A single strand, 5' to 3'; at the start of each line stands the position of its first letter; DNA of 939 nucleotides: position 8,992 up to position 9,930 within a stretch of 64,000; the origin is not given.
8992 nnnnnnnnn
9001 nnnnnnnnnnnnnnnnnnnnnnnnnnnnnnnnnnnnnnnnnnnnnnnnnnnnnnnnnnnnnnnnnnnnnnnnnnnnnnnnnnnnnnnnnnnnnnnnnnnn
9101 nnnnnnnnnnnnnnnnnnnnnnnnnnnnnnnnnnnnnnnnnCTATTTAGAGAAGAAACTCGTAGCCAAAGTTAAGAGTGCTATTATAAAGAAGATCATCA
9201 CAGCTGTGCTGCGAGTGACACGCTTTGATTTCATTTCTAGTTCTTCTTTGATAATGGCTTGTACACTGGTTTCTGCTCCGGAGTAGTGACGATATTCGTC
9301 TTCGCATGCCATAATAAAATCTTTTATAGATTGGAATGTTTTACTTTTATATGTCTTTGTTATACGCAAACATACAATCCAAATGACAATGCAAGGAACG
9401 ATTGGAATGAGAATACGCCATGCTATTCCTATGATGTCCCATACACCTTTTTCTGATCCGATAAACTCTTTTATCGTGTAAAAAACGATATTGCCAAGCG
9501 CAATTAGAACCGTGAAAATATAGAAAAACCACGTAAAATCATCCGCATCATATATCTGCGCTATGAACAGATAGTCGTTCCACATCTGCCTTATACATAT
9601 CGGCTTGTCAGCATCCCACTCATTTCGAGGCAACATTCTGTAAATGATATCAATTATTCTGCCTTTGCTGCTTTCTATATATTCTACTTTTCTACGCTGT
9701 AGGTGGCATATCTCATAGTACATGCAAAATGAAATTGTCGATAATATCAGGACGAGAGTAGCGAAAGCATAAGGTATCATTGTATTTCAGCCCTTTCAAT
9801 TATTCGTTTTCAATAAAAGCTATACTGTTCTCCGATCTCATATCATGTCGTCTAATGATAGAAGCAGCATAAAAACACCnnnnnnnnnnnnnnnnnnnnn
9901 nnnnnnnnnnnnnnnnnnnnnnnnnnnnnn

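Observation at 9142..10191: Two AT-rich orphan membrane proteins between integrase and repressor: candidate superinfection-exclusion / prophage defence pair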

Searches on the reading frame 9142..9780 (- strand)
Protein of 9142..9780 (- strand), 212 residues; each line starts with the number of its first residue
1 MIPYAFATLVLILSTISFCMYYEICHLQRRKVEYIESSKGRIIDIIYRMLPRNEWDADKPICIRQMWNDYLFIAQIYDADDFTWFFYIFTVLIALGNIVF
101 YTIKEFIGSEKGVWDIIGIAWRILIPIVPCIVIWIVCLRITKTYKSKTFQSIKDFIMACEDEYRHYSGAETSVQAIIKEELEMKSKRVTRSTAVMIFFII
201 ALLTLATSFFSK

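Call 3: search_protein_families(library=pfam, proteins=[window:9142-9780:-], max_evalue=1)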
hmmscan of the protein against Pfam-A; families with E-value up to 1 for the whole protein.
window:9142-9780:- (212 aa): 3 families
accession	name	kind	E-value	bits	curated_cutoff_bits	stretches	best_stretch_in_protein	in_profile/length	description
PF05684.17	DUF819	-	0.065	12.7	27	1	82-146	256-320/379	Protein of unknown function (DUF819)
PF19416.4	Astro_VPg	-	0.24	12.7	25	1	58-85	59-86/104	Astrovirus VPg protein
PF13858.11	DUF4199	-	0.36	11.7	32.3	1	75-212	17-164/165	Protein of unknown function (DUF4199)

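Call 4: search_protein_families(library=phrogs, proteins=[window:9142-9780:-], max_evalue=1)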
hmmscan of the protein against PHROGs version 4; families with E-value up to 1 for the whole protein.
window:9142-9780:- (212 aa): 1 family
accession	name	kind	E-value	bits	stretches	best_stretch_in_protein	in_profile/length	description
phrog_34165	-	unknown function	0.24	12.4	1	112-137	19-43/46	-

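Call 5: search_protein_families(library=padloc, proteins=[window:9142-9780:-], max_evalue=1)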
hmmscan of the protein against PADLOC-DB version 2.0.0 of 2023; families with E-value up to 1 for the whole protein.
window:9142-9780:- (212 aa): 1 family
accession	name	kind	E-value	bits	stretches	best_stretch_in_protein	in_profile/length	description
PDLC01168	CARF_2M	-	0.087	10.6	1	73-153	2-72/200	"CARF, 2 TMs"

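Call 9: find_homologous_proteins(query=window:9142-9780:-, max_evalue=0.01)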
Query window:9142-9780:- (212 aa): 4 proteins with E <= 0.01 among 577 candidates.
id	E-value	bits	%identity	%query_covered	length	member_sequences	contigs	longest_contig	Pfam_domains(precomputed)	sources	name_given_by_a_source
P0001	3.1e-136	470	100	100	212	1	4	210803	-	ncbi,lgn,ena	-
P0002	1.6e-81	291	70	100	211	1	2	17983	-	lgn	-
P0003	1.1e-77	278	64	100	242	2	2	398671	-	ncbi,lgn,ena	-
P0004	1.9e-35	140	60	57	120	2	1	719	-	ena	-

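Call 11: find_encoding_contigs(protein=P0002, flank=8000, max_places=4)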
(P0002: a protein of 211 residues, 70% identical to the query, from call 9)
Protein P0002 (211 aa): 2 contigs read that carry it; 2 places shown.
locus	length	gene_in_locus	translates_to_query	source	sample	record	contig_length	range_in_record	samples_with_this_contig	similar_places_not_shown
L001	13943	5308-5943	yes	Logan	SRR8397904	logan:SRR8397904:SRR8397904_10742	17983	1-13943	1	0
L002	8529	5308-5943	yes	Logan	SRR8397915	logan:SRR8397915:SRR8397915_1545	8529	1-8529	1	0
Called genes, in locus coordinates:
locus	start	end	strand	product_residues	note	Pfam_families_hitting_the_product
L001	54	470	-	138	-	-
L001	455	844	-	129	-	-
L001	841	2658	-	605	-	PF00145:DNA_methylase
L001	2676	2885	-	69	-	-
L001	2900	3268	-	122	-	-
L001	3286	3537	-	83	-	-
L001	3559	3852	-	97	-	-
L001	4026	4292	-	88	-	-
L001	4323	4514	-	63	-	PF12844:HTH_19 (weak), PF13413:HTH_25 (weak), PF13443:HTH_26, PF13560:HTH_31, PF13744:HTH_37 (weak), PF01381:HTH_3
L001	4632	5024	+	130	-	PF01381:HTH_3 (weak)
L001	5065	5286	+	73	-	-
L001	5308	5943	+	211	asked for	-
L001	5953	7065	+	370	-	PF00589:Phage_integrase (weak)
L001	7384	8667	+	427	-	PF00365:PFK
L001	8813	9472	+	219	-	PF00072:Response_reg, PF00486:Trans_reg_C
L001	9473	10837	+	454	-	PF00672:HAMP, PF00512:HisKA, PF02518:HATPase_c, PF13589:HATPase_c_3 (faint)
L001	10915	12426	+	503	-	PF19499:DUF6034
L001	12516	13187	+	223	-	PF19842:YqeC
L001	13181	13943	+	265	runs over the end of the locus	-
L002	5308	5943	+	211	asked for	-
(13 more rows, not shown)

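Call 12: find_encoding_contigs(protein=P0003, flank=8000, max_places=4)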
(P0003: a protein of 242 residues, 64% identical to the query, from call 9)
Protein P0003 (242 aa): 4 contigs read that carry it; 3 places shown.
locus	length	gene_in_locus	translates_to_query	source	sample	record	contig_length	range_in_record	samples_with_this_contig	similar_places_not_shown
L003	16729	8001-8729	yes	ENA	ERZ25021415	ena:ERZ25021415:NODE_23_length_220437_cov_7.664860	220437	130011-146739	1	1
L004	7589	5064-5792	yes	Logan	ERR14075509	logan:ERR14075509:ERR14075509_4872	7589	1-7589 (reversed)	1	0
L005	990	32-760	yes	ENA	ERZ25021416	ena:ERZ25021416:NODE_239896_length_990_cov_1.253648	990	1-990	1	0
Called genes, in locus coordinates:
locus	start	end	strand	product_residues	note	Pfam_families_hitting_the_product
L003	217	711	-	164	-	-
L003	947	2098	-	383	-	-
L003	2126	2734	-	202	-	-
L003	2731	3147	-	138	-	-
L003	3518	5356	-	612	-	PF00145:DNA_methylase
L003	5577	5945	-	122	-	-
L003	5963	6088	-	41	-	-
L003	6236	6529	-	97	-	-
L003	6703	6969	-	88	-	-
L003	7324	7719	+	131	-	PF13560:HTH_31 (faint), PF01381:HTH_3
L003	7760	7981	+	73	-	-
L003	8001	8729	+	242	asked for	-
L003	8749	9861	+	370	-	PF00589:Phage_integrase (weak)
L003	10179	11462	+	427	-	PF00365:PFK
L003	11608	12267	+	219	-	PF00072:Response_reg, PF00486:Trans_reg_C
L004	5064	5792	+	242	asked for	-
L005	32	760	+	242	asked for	-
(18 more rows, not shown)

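Call 23: find_encoding_contigs(protein=P0001, flank=6000, max_places=4)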
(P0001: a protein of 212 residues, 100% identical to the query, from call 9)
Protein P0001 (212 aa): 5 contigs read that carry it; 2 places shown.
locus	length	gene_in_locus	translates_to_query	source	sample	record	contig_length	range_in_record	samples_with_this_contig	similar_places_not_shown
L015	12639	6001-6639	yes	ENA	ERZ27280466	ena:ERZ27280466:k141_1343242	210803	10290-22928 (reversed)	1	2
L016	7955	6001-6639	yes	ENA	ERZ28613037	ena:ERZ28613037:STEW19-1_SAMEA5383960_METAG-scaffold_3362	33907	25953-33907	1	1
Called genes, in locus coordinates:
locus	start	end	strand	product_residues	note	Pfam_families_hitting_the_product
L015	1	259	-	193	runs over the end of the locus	-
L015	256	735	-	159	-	-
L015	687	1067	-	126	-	-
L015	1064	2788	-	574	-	PF00145:DNA_methylase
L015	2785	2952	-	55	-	-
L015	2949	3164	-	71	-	-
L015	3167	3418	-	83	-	-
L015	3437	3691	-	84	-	-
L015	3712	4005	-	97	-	-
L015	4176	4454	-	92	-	-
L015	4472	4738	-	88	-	-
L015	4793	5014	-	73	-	PF12844:HTH_19 (weak), PF01381:HTH_3 (weak), PF13443:HTH_26 (weak)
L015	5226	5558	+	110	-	-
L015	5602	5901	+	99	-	-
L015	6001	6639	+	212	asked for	-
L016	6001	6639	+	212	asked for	-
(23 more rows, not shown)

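Call 36: predict_structure(alignment_id=A1)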
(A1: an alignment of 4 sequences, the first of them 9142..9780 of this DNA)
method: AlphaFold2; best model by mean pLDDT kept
length: 212 residues; sequences in the alignment: 4
mean_pLDDT: 64.5   pTM: 0.41
mean pLDDT of the five models: 64.5, 63.7, 59.4, 54.5, 46.3
residues with pLDDT >= 90: 0; 70-90: 39; 50-70: 163; < 50: 10
segments of 3 or more residues with pLDDT < 50: 141-145, 162-164
pLDDT, mean of each block of 10 residues (from residue 1): 63 67 61 64 72 71 75 60 67 69 63 64 66 65 50 61 55 69 65 67 64 46
secondary structure, 60 per line:
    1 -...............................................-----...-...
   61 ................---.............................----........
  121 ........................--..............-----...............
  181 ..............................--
elements in order: H2-48 H58-76 H80-108 H113-144 H147-160 H166-210

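Call 37: search_protein_representatives(alignment_id=A1)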
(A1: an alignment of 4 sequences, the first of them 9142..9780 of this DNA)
Query: 4 sequences, 210 profile positions. Proteins with E-value up to 0.001 (for the whole library): 6; up to 1e-10: 5; up to 1e-30: 2. The best 6 are listed.
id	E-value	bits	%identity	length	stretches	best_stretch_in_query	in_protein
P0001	1.2e-119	413.9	-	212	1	1-210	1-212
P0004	1.6e-62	227.2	-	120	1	1-118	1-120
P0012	5.5e-30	120.9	-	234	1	1-210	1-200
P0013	7.3e-27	110.7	-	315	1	3-210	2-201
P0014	6.3e-20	88.1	-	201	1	2-205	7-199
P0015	2.6e-05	40.3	-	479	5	98-177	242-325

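Call 44: find_related_loci(query=A4, collection=genome_contigs, flank=8000)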
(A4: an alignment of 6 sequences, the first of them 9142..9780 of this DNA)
Query A4 (212 aa) in genome_contigs; peptide patterns used: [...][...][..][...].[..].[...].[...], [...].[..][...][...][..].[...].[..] (x = any residue, [..] = any of these).
59 stretches matched a pattern, but none encodes a relative of the query by tblastn (E <= 1e-3).

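Call 46: find_related_loci(query=A4, collection=viral_contigs, flank=6000)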
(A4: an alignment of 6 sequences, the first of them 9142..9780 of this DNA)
Query A4 (212 aa) in viral_contigs; peptide patterns used: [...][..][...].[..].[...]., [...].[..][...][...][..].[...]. (x = any residue, [..] = any of these).
162 stretches matched a pattern, but none encodes a relative of the query by tblastn (E <= 1e-3).

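Call 49: search_dna_similar(query=window:9142-9780:-, collection=phages, mode=protein, max_evalue=0.01)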
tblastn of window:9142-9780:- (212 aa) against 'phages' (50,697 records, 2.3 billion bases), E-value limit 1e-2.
No match.

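Call 50: find_encoding_contigs(protein=P0013, flank=7000, max_places=4)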
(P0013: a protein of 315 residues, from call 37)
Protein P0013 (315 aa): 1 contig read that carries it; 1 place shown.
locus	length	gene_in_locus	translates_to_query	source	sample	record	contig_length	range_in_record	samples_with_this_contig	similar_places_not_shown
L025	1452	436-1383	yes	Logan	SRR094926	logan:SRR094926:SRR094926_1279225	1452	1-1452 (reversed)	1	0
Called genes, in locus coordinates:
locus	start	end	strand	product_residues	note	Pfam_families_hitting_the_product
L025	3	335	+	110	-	?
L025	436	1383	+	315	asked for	PF09811:Yae1_N (faint)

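Call 51: find_encoding_contigs(protein=P0014, flank=7000, max_places=4)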
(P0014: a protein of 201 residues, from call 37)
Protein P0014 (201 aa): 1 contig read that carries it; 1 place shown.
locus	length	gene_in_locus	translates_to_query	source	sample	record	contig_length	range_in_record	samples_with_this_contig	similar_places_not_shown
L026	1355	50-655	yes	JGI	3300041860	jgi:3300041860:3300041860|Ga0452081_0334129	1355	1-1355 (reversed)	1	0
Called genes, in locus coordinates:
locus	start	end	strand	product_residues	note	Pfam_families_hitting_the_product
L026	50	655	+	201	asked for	-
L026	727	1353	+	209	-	?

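Call 66: fold_search(model_id=the predicted structure, library=viral)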
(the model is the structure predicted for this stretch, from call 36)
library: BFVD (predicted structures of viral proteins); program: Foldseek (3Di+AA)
matches with E <= 10: 118; with E <= 0.001: 0
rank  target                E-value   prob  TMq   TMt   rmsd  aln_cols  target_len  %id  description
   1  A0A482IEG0            5.9e-01  0.15  0.24  0.11  28.1       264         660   10  Uncharacterized protein [Stenotrophomonas phage YB07]
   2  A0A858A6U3            9.3e-01  0.14  0.20  0.08  18.7       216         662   11  MC018L [Molluscum contagiosum virus]
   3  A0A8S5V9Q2            9.8e-01  0.15  0.24  0.22  37.5       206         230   13  Uncharacterized protein [Siphoviridae sp. ct6rT12]
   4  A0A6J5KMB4            1.6e+00  0.35  0.43  0.29   8.2       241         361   10  Uncharacterized protein [uncultured Caudovirales phage]
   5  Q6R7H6                1.7e+00  0.08  0.18  0.22  16.9       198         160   12  Uncharacterized protein ORF48 [Ostreid herpesvirus 1 (isolate France)]
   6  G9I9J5                1.8e+00  0.11  0.24  0.15  28.6       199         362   11  (no name in the UniProt tables at hand)
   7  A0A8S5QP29            1.9e+00  0.11  0.28  0.26  11.8       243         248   11  Uncharacterized protein [Siphoviridae sp. ctWhx86]
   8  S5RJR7                2.0e+00  0.21  0.29  0.32  22.3       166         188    8  Putative C2 protein [hypericum associated gemycircularvirus 1]
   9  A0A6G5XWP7            2.3e+00  0.10  0.21  0.29  20.3       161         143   13  (no name in the UniProt tables at hand)
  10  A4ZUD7                2.5e+00  0.11  0.22  0.28  13.9       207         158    8  Uncharacterized protein ORF158 [Acidianus bottle-shaped virus (isolate Italy/Pozzuoli)]
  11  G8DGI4                2.7e+00  0.13  0.28  0.24  14.2       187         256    9  (no name in the UniProt tables at hand)
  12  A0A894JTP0            2.7e+00  0.08  0.29  0.19  30.1       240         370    9  (no name in the UniProt tables at hand)
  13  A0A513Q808            2.7e+00  0.06  0.19  0.11  26.4       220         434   15  ORF1ab (Fragment) [Porcine astrovirus 1]
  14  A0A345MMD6            2.8e+00  0.10  0.20  0.26  19.5       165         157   12  (no name in the UniProt tables at hand)
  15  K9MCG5                3.0e+00  0.13  0.29  0.29  10.8       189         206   14  (no name in the UniProt tables at hand)
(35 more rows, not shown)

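Call 70: search_protein_families(library=ncbifam, proteins=[window:9142-9780:-, P0012, P0013, L001:5065-5286:+], max_evalue=0.1)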
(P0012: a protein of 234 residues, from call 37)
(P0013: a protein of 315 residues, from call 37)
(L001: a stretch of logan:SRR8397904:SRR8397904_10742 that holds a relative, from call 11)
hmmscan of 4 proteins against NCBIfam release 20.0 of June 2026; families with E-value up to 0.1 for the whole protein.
window:9142-9780:- (212 aa): 0 families

P0012 (234 aa): 2 families
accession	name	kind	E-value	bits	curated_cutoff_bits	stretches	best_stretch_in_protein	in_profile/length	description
TIGR03825.1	FliH_bacil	equivalog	0.022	14.3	148.9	1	199-231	73-105/255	flagellar assembly protein FliH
NF009925.1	PRK13386.1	equivalog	0.083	12.1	192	0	200-232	27-59/228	flagellar assembly protein FliH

P0013 (315 aa): 5 families
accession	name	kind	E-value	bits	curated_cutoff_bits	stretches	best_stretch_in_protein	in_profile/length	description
NF004270.2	PRK05687.2-1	equivalog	2.2e-11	43.8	180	2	207-274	25-92/223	flagellar assembly protein FliH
NF004267.1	PRK05687.1-3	equivalog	2.6e-09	36.6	293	2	205-273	60-124/266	flagellar assembly protein FliH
NF009925.1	PRK13386.1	equivalog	5.9e-08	32.2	192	2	212-275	30-89/228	flagellar assembly protein FliH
NF004266.1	PRK05687.1-1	equivalog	2.9e-07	30.2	260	1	275-313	52-90/230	flagellar assembly protein FliH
TIGR00797.1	matE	subfamily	0.05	12.5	147.4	1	80-129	183-237/396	MATE family efflux transporter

L001:5065-5286:+ (73 aa): 0 families

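Call 71: search_solved_structures(query=A4, max_evalue=1)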
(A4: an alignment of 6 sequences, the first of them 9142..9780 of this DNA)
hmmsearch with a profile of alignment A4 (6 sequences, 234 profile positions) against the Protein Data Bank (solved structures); distinct sequences matched with E-value up to 1: 0.

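Call 73: search_protein_families(library=pfam, proteins=[P0012, P0013, P0014, L001:5065-5286:+, L001:4632-5024:+], max_evalue=0.1)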
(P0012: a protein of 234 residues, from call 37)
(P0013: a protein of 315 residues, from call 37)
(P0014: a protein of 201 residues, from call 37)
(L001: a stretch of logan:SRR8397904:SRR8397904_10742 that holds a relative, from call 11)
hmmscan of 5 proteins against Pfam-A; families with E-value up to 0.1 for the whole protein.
P0012 (234 aa): 2 families
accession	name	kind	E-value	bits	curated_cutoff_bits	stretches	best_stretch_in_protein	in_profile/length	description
PF00916.26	Sulfate_transp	-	0.0031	16.8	23.2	1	50-209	140-278/380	Sulfate permease family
PF11143.13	DUF2919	-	0.052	14.3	27.2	0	79-136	91-142/146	Protein of unknown function (DUF2919)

P0013 (315 aa): 3 families
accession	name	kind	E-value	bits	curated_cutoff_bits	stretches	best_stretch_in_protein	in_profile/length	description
PF09811.14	Yae1_N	-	1.2e-11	44.5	27.5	4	284-313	5-34/39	Essential protein Yae1, N terminal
PF04478.17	Mid2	-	0.00088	19.5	23.2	1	99-136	44-80/150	Mid2 like cell wall stress sensor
PF00335.26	Tetraspanin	-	0.079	13.1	32.1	0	72-154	72-126/225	Tetraspanin family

P0014 (201 aa): 6 families
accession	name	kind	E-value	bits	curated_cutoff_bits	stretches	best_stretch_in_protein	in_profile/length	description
PF19762.4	DUF6249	-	0.0017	18.7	33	0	108-195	1-76/104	Domain of unknown function (DUF6249)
PF03824.22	NicO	-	0.004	17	27.7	1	84-161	57-134/287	High-affinity nickel-transport protein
PF11700.14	ATG22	-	0.024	13.8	24.1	1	20-131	151-246/482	Vacuole effluxer Atg22 like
PF10516.15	SHNi-TPR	-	0.038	14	21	1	136-158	14-36/38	SHNi-TPR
PF04478.17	Mid2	-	0.04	14.1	23.2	0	103-139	44-80/150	Mid2 like cell wall stress sensor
PF09591.15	DUF2463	-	0.051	13.9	22.5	0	84-121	67-102/210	Protein of unknown function (DUF2463)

L001:5065-5286:+ (73 aa): 3 families
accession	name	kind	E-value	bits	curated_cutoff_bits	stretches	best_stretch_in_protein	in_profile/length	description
PF06114.19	Peptidase_M78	-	0.00019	21.7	22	1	10-62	6-59/123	IrrE N-terminal-like domain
PF20573.4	DUF6782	-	0.00038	20.2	27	1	29-64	74-109/241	Putative metallopeptidase family (DUF6782)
PF05569.17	Peptidase_M56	-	0.014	15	31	1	37-61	185-209/296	BlaR1 peptidase M56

L001:4632-5024:+ (130 aa): 6 families
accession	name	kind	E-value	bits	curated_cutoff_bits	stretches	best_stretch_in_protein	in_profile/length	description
PF01381.28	HTH_3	-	1.2e-09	38.5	23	1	7-67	1-54/55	Helix-turn-helix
PF13560.12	HTH_31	-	1.9e-05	25.3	27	1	3-43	2-42/64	Helix-turn-helix domain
PF12844.13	HTH_19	-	0.007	16.7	30.2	1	5-69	2-59/64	Helix-turn-helix domain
PF13443.12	HTH_26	-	0.027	15.1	22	0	7-70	2-59/63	Cro/C1-type HTH DNA-binding domain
PF08793.15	2C_adapt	-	0.058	14.1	22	0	39-57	11-29/35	2-cysteine adaptor domain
PF19953.4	EACC1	-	0.071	13.5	23.6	0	85-124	5-46/107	Effector Associated Constant Component 1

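Call 99: fold_search(model_id=the predicted structure, library=pdb)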
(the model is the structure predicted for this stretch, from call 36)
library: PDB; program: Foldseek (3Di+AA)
matches with E <= 10: 91; with E <= 0.001: 0
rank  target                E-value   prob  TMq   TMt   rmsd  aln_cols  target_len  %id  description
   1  2xra_A                4.5e-01  0.14  0.22  0.23  22.7       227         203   10  crystal structure of the HK20 Fab in complex with a gp41 mimetic 5- Helix (released 2010-12-15)
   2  8i21_B                1.8e+00  0.12  0.25  0.21  39.4       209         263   14  Cryo-EM structure of 6-subunit Smc5/6 arm region (released 2024-06-26)
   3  6z0c_A                1.8e+00  0.18  0.29  0.31  11.5       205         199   11  Structure of in silico modelled artificial Maquette-3 protein (released 2021-03-17)
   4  9mli_A                2.3e+00  0.06  0.22  0.03  45.1       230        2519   14  Xenorhabdus nematophilus XptA2 RBD C Chimera (released 2025-03-05)
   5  5sv0_A                2.4e+00  0.08  0.21  0.20  16.3       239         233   12  Structure of the ExbB/ExbD complex from E. coli at pH 7.0 (released 2016-09-28)
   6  7rtw_A                2.5e+00  0.04  0.18  0.11  20.5       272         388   13  Cryo-EM structure of a TTYH3 cis-dimer (released 2021-08-25)
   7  8d9p                  2.6e+00  0.16  0.33  0.35  11.8       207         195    9  De Novo Photosynthetic Reaction Center Protein Equipped with Heme B and Mn(II) cations (released 2022-09-28)
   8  6z0c_C                2.8e+00  0.14  0.30  0.31  11.4       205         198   11  Structure of in silico modelled artificial Maquette-3 protein (released 2021-03-17)
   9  5sv0_D                2.8e+00  0.13  0.30  0.29  15.2       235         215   11  Structure of the ExbB/ExbD complex from E. coli at pH 7.0 (released 2016-09-28)
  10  5zfp_B                2.8e+00  0.12  0.27  0.27  15.8       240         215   13  Structure of the ExbB/ExbD hexameric complex (released 2018-05-09)
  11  3o3x                  2.8e+00  0.08  0.24  0.26  24.4       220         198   11  Crystal structure of gp41-5, a single-chain 5-helix-bundle based on HIV gp41 (released 2011-07-27)
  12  8yky_R                2.8e+00  0.04  0.18  0.15  23.4       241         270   16  Structure of human class T GPCR TAS2R14-Ggustducin complex with agonist 28.1 (released 2024-07-10)
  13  3o42_A                2.9e+00  0.07  0.23  0.24  24.1       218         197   10  Complex of an alpha/beta-peptide based on the gp41 CHR domain bound to gp41-5 (released 2011-08-24)
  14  6mrt_A                2.9e+00  0.05  0.20  0.16  29.8       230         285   14  12-meric ClyA pore complex (released 2019-05-15)
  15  7unh_A                3.1e+00  0.03  0.16  0.14  26.8       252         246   10  De novo designed chlorophyll dimer protein in apo state, SP2 (released 2023-04-19)
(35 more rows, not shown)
